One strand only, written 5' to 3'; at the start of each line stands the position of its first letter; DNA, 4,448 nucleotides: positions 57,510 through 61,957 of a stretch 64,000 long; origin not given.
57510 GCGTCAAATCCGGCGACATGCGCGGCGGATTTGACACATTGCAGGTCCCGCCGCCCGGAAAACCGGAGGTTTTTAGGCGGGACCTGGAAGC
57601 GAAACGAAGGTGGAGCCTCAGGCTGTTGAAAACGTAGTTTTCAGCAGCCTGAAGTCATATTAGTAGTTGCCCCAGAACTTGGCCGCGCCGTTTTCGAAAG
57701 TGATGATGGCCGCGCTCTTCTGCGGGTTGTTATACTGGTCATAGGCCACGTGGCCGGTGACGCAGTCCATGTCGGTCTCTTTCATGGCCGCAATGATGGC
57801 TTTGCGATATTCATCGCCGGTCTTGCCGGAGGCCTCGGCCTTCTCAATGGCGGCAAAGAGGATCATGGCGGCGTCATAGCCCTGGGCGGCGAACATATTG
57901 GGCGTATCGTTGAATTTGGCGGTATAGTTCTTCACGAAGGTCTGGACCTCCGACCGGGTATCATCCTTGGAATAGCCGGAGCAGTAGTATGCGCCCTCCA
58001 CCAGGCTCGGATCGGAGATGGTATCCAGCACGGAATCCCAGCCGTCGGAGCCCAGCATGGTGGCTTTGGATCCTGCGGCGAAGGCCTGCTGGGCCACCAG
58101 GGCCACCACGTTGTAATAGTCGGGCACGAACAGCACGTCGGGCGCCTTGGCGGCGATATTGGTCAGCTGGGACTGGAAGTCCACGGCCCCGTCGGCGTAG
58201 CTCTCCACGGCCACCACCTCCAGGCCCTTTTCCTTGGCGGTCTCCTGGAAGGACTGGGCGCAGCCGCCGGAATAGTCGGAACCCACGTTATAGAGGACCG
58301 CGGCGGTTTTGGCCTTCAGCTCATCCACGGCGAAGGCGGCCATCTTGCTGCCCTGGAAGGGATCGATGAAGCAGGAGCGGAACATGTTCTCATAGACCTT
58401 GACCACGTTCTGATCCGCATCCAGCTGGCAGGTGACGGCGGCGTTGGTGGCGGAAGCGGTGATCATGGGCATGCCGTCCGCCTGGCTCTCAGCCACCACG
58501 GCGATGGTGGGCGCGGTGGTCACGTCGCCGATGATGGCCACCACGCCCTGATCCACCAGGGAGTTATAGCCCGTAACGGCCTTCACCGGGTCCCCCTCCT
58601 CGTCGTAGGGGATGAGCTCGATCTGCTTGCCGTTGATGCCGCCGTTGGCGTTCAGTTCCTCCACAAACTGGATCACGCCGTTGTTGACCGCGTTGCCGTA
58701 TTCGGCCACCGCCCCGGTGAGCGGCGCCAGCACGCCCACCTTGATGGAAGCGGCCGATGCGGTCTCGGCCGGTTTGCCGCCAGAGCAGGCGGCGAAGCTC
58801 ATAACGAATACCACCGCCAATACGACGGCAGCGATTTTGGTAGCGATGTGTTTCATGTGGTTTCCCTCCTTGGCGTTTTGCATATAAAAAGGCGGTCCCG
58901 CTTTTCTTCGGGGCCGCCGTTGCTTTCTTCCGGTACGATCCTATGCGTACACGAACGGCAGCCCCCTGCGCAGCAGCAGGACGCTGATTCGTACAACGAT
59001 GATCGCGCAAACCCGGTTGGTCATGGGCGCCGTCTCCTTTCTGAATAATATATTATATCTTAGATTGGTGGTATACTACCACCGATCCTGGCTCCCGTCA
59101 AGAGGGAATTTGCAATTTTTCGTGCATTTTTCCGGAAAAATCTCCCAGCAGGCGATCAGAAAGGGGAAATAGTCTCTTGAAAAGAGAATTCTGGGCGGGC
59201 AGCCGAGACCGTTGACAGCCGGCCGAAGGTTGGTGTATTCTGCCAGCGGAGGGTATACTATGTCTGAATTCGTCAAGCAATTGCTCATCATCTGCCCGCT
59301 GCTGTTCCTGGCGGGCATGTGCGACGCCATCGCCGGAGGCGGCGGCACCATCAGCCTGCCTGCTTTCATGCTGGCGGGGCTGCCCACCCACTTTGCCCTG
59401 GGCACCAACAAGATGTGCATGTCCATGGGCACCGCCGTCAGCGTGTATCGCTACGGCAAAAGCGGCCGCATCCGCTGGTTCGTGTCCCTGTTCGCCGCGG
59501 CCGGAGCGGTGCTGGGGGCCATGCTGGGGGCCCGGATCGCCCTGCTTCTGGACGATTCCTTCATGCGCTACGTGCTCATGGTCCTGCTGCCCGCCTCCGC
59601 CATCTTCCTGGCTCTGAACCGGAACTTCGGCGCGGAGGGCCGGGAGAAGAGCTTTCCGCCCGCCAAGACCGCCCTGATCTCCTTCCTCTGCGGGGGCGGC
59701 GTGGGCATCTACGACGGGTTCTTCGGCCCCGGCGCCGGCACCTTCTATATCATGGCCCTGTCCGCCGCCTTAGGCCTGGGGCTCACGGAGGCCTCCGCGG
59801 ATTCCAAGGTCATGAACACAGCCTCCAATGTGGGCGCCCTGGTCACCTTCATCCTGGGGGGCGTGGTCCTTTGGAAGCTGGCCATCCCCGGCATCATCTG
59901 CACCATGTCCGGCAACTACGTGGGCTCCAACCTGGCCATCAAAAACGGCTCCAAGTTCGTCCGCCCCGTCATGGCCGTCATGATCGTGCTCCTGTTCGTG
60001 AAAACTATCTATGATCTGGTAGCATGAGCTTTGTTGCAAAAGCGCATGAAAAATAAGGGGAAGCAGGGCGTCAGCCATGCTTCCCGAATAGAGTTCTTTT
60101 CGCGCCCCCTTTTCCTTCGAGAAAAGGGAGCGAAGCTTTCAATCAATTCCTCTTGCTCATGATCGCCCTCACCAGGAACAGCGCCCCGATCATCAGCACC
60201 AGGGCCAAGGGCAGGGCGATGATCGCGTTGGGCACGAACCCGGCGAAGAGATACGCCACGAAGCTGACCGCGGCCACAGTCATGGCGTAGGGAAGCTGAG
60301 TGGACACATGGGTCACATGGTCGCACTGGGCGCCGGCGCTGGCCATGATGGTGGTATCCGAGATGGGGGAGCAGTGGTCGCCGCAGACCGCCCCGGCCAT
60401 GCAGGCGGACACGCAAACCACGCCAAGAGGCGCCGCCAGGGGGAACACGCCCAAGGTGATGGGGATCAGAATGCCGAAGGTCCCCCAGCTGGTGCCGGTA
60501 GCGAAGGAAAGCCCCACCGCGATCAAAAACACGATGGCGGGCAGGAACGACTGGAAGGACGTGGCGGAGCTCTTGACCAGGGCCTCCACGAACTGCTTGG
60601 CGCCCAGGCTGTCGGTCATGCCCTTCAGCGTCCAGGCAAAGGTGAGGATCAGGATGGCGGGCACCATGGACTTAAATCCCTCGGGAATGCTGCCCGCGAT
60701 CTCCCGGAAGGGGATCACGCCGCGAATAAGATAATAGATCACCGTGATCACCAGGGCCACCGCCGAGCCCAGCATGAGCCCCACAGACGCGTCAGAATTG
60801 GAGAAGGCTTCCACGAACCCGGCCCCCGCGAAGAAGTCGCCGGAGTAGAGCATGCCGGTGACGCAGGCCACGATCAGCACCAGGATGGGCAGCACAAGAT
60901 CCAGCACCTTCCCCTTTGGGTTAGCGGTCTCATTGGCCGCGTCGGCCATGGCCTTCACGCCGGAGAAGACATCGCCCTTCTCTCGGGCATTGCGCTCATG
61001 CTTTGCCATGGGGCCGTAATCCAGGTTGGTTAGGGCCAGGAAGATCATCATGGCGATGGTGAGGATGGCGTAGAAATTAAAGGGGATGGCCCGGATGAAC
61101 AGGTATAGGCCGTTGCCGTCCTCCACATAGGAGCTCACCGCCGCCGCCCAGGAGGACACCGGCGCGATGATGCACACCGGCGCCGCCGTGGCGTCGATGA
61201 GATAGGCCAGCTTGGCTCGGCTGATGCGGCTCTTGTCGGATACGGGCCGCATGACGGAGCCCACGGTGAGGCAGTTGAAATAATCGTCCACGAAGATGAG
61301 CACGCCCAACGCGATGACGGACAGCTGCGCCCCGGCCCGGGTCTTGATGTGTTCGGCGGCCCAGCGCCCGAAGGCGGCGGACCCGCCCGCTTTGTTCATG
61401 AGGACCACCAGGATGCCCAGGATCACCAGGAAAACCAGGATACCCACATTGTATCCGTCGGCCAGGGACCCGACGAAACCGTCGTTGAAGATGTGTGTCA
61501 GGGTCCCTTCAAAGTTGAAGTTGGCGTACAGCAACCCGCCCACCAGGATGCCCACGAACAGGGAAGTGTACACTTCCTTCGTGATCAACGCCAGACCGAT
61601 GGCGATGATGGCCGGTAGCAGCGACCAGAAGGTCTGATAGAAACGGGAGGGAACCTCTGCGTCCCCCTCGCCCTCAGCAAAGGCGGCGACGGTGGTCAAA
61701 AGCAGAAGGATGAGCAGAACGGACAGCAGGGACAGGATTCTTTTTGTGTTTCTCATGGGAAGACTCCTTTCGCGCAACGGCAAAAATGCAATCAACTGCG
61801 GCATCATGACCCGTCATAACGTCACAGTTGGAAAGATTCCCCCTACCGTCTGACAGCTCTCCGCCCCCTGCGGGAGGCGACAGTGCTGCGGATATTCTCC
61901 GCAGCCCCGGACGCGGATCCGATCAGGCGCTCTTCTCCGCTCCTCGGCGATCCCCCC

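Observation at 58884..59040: Ile/Val/Leu-rich leader peptide with terminator/antiterminator pairing upstream of the liv transport operon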

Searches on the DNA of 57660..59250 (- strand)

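Call 4: search_rna_families(source=window, start=58800, end=59250, threshold=evalue, max_evalue=10)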
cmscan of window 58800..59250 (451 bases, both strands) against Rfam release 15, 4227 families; matches with E-value up to 10: 4.
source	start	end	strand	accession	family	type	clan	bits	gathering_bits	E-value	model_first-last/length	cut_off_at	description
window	58850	58925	+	RF02791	CcsR1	Gene; sRNA;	-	22.2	65.3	0.0035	1-83/83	no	Conserved CCUCCUCCC motif stress-induced RNA 1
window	59055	59095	+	RF02095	mir-2985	Gene; miRNA;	-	14.5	68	6.5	1-71/71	no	mir-2985 microRNA precursor family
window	58881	58910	-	RF00617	cHP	Cis-reg;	CL00129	13.6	40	5.1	13-45/45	no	Flavivirus capsid hairpin cHP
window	58864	58913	-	RF02879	MH_s10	Gene; sRNA;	-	12.5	81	7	88-137/143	no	Mesorhizobail RNA 10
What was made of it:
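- On T-box leader (RF00230): There is no T-box hit in 58800-59250 at E <= 10 (call 4).
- On Any curated Rfam cis-regulatory family: The best hit in the leader has E = 0.0035, is on the wrong strand, and scores 22 bits against a 65-bit threshold (call 4).
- Closest known: cis-RNAs upstream of LIV binding-protein genes: livJ motif. Different: No Rfam family matched this leader (call 4).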

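Call 71: search_rna_families(sources=[L012, L015, L020, L017, L001, L019], threshold=gathering)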
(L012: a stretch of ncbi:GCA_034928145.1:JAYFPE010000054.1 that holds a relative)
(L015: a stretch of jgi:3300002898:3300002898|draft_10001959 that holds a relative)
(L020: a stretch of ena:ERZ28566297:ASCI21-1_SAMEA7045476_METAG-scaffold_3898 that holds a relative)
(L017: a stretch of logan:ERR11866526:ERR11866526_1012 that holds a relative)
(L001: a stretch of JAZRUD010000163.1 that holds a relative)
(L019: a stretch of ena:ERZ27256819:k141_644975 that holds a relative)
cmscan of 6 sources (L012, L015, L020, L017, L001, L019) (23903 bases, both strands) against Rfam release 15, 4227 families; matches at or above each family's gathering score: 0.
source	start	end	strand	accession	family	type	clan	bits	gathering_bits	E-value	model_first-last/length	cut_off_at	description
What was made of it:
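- On Any curated Rfam cis-regulatory family: Related loci give none (call 71).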

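Call 75: build_rna_model(alignment_id=A4, structure=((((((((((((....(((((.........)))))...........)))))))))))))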
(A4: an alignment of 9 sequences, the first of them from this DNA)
Model R1 built from alignment A4 (9 sequences, 58 columns); structure: as given.
model positions 55; base pairs 17; branch points 0; effective number of sequences 3.18; information 1.01 bits per position. Calibrated on 0.2 Mb of random sequence (short: E-values are rough).
structure used (alignment columns):
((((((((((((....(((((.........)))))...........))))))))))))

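Call 76: search_with_rna_model(model_id=R1, sources=[window, L001, L002, L003, L004, L005, L006, L008, L009, L011, L012, L013, L015, L017, L019, L020, L022, L024, L026, L029], max_evalue=1, make_alignment=true)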
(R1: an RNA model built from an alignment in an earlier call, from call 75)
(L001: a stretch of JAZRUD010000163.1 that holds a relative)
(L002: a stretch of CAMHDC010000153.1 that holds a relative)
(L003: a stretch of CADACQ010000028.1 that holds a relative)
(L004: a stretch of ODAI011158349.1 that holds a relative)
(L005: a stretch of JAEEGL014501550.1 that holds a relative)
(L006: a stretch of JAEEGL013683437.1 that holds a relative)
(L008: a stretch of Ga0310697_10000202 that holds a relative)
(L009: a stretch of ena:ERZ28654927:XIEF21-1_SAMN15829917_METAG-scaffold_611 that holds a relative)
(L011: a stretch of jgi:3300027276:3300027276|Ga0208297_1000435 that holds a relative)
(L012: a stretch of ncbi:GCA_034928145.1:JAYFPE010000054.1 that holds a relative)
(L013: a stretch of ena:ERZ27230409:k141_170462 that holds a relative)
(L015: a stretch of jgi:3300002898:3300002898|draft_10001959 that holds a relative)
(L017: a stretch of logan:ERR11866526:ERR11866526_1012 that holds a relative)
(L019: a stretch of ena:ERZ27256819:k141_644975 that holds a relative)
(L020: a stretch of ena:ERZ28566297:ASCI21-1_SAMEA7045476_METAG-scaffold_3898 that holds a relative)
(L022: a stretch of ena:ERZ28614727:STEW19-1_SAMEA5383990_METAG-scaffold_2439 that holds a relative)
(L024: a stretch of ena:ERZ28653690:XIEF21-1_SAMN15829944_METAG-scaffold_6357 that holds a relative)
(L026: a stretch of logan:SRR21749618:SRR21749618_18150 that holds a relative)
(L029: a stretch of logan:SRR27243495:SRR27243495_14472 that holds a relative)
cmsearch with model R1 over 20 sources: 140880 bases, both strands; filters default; matches with E-value up to 1: 23.
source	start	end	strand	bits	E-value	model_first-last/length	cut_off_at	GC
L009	1383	1437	+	78.5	8.3e-15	1-55/55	no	0.71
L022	1383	1437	+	78.5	8.3e-15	1-55/55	no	0.71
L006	1382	1436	+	76.1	2.9e-14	1-55/55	no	0.64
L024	1395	1449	+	74.8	5.5e-14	1-55/55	no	0.67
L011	1377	1433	+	73.4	1.1e-13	1-55/55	no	0.65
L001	962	1014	+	70.2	6e-13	1-55/55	no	0.64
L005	340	395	+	70.1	6.3e-13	1-55/55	no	0.68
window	58910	58965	-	67.4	2.5e-12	1-55/55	no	0.64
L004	793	848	+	67.4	2.5e-12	1-55/55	no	0.64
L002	1103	1155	+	64.8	9.1e-12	1-55/55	no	0.6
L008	1391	1443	+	64.8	9.1e-12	1-55/55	no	0.6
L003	2891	2943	+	63.8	1.6e-11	1-55/55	no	0.6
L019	1387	1438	+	59.7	1.2e-10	1-55/55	no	0.67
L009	1383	1437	-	25.2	0.0059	1-55/55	no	0.71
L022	1383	1437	-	25.2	0.0059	1-55/55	no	0.71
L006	1382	1436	-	25.2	0.0059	1-55/55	no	0.64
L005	340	395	-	25.1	0.0061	1-55/55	no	0.68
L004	793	848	-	25.1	0.0061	1-55/55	no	0.64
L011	1377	1433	-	25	0.0064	1-55/55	no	0.65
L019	1387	1438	-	22.6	0.021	1-55/55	no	0.67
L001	962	1014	-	19.2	0.12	1-55/55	no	0.64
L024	1395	1449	-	18.9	0.14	1-55/55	no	0.67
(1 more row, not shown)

Alignment A5: 23 matches aligned to the model, 91 columns, each read 5' to 3' on its own strand. Consensus structure (alignment columns), stored with it:
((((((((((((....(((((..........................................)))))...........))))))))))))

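Call 77: search_with_rna_model(model_id=R1, sources=[window, L001, L002, L003, L005, L006, L009, L011, L019, L024], max_evalue=0.000001, make_alignment=true, show_alignments=0)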
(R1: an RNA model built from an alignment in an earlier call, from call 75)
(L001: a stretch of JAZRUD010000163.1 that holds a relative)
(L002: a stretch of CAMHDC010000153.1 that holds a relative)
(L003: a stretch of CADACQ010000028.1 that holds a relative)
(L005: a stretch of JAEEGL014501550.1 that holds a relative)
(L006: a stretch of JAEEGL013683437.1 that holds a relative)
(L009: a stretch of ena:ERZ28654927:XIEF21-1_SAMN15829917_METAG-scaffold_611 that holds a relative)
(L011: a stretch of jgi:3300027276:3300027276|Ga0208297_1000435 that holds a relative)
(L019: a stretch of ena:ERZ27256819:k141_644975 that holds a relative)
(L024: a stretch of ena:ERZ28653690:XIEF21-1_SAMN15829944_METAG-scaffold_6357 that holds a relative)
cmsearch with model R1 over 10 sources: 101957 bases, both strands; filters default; matches with E-value up to 0.000001: 10.
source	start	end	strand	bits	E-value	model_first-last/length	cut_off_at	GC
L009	1383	1437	+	78.5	6e-15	1-55/55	no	0.71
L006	1382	1436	+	76.1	2.1e-14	1-55/55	no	0.64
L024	1395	1449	+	74.8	4e-14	1-55/55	no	0.67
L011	1377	1433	+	73.4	8.3e-14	1-55/55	no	0.65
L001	962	1014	+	70.2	4.3e-13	1-55/55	no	0.64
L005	340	395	+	70.1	4.5e-13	1-55/55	no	0.68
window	58910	58965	-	67.4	1.8e-12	1-55/55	no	0.64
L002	1103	1155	+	64.8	6.6e-12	1-55/55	no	0.6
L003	2891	2943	+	63.8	1.1e-11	1-55/55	no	0.6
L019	1387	1438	+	59.7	9e-11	1-55/55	no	0.67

Alignment A6: 10 matches aligned to the model, 58 columns, each read 5' to 3' on its own strand. Consensus structure (alignment columns), stored with it:
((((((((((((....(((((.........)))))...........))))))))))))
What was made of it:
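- Tried and rejected: It was redone with a stricter cut-off (calls 76, 77).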

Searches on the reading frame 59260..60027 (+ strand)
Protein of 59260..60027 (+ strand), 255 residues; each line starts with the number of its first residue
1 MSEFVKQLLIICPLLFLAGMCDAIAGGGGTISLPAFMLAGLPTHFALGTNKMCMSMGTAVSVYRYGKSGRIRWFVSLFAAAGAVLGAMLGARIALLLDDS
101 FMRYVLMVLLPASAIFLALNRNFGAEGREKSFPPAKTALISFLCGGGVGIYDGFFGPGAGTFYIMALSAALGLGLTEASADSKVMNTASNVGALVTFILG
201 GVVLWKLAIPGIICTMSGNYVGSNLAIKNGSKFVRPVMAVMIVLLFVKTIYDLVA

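Call 11: search_protein_families(library=pfam, proteins=[window:59260-60027:+])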
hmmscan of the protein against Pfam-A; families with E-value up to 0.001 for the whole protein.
window:59260-60027:+ (255 aa): 1 family
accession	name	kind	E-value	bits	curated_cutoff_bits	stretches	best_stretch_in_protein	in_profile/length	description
PF01925.25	TauE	-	1.3e-45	156.3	32.6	1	14-248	4-236/237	Sulfite exporter TauE/SafE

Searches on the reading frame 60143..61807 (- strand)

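Call 11: search_protein_families(library=pfam, proteins=[window:60143-61807:-])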
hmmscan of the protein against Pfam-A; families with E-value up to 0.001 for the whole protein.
window:60143-61807:- (554 aa): 1 family
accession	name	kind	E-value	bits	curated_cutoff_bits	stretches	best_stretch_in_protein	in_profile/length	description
PF03553.21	Na_H_antiporter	-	1.7e-55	188.9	23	1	236-524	35-303/303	Na+/H+ antiporter family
